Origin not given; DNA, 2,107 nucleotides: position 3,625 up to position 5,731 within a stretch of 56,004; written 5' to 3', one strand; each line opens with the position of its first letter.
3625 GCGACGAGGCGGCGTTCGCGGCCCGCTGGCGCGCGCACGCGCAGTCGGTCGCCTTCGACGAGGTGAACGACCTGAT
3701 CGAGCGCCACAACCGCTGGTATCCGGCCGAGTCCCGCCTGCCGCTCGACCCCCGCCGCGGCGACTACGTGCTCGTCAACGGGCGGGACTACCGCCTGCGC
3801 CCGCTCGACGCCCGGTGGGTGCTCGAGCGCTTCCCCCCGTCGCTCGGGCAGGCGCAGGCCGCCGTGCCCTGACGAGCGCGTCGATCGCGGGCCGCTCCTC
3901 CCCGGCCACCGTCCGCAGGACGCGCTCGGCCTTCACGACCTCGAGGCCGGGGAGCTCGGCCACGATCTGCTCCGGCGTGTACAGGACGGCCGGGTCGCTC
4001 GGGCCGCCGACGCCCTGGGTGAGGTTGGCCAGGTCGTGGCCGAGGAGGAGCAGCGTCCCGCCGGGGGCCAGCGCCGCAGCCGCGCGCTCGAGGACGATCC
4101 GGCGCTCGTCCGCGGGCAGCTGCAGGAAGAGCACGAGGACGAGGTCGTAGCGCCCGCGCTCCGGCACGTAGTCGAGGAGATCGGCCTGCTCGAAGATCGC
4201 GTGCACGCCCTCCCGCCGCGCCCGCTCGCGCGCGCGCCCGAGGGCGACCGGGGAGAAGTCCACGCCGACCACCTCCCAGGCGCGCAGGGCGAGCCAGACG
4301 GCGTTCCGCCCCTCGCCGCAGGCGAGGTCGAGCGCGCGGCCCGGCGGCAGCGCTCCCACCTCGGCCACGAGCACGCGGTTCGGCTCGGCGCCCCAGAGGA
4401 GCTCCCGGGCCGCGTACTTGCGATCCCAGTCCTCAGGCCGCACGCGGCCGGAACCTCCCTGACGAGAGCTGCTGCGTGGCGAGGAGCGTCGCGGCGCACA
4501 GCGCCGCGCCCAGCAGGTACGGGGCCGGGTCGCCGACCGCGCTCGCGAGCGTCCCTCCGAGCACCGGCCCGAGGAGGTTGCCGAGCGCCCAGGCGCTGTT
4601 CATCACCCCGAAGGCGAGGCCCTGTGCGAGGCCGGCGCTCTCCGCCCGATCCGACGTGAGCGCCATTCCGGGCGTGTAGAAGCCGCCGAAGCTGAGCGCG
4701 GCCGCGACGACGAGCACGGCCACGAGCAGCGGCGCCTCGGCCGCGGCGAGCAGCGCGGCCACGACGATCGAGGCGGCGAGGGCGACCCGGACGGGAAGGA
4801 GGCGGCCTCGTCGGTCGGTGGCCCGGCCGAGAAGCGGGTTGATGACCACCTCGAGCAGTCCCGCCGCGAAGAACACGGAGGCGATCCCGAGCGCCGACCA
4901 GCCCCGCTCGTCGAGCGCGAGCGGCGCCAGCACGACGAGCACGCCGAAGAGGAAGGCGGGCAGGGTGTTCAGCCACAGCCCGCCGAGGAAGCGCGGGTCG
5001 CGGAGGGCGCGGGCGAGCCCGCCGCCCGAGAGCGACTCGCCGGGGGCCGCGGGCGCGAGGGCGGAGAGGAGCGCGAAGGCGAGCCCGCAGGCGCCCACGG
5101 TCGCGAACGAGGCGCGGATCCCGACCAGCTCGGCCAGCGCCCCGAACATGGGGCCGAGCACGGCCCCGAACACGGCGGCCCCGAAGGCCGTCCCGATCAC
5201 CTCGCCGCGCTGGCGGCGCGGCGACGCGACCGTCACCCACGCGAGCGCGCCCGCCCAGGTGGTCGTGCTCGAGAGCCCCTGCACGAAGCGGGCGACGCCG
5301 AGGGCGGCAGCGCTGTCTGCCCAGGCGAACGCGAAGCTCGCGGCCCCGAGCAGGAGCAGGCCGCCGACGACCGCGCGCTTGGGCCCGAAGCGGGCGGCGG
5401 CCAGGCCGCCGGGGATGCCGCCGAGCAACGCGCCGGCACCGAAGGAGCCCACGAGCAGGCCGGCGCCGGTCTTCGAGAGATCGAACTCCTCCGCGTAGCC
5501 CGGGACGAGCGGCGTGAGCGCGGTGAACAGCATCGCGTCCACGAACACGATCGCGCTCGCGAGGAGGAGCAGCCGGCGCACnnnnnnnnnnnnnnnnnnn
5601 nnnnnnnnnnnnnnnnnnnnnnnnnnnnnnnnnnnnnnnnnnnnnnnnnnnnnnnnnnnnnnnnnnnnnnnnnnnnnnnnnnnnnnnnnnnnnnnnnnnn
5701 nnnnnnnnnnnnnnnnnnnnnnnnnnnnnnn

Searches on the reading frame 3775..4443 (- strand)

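Call 11: search_protein_families(library=pfam, proteins=[window:3775-4443:-])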
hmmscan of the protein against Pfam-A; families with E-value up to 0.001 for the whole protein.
window:3775-4443:- (222 aa): 9 families
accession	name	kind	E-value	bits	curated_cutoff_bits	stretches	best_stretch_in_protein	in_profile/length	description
PF13649.12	Methyltransf_25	-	7.7e-19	68.6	27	1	38-129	2-97/97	Methyltransferase domain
PF08241.18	Methyltransf_11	-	3.5e-13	50.4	21.2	1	38-132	1-94/95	Methyltransferase domain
PF08242.18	Methyltransf_12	-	7.6e-13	49.5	30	1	38-131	1-98/98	Methyltransferase domain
PF13847.12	Methyltransf_31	-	4.3e-12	46.4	27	1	36-137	6-113/145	Methyltransferase domain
PF13489.12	Methyltransf_23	-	5.6e-09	36.4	27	1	31-134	20-117/164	Methyltransferase domain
PF05724.17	TPMT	-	1e-08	35.6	26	1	1-80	1-85/218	Thiopurine S-methyltransferase (TPMT)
PF03848.20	TehB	-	6.3e-08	32.7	20.4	1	28-129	25-128/193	Tellurite resistance protein TehB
PF05175.20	MTS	-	5.4e-06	26.6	23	1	23-134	21-139/170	Methyltransferase small domain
PF01209.24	Ubie_methyltran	-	5e-05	23.2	20.1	1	29-134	43-152/233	ubiE/COQ5 methyltransferase family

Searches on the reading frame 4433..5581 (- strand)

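Call 11: search_protein_families(library=pfam, proteins=[window:4433-5581:-])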
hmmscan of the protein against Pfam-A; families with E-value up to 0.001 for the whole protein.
window:4433-5581:- (382 aa): 3 families
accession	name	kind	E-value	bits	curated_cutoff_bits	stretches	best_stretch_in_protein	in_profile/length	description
PF07690.21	MFS_1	-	8.9e-42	143.7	33.4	2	10-323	3-335/347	Major Facilitator Superfamily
PF06779.20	MFS_4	-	2.6e-08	34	26.3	1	21-363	11-357/364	Uncharacterised MFS-type transporter YbfB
PF00083.30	Sugar_tr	-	5.3e-06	26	22.3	1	36-171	44-186/452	Sugar (and other) transporter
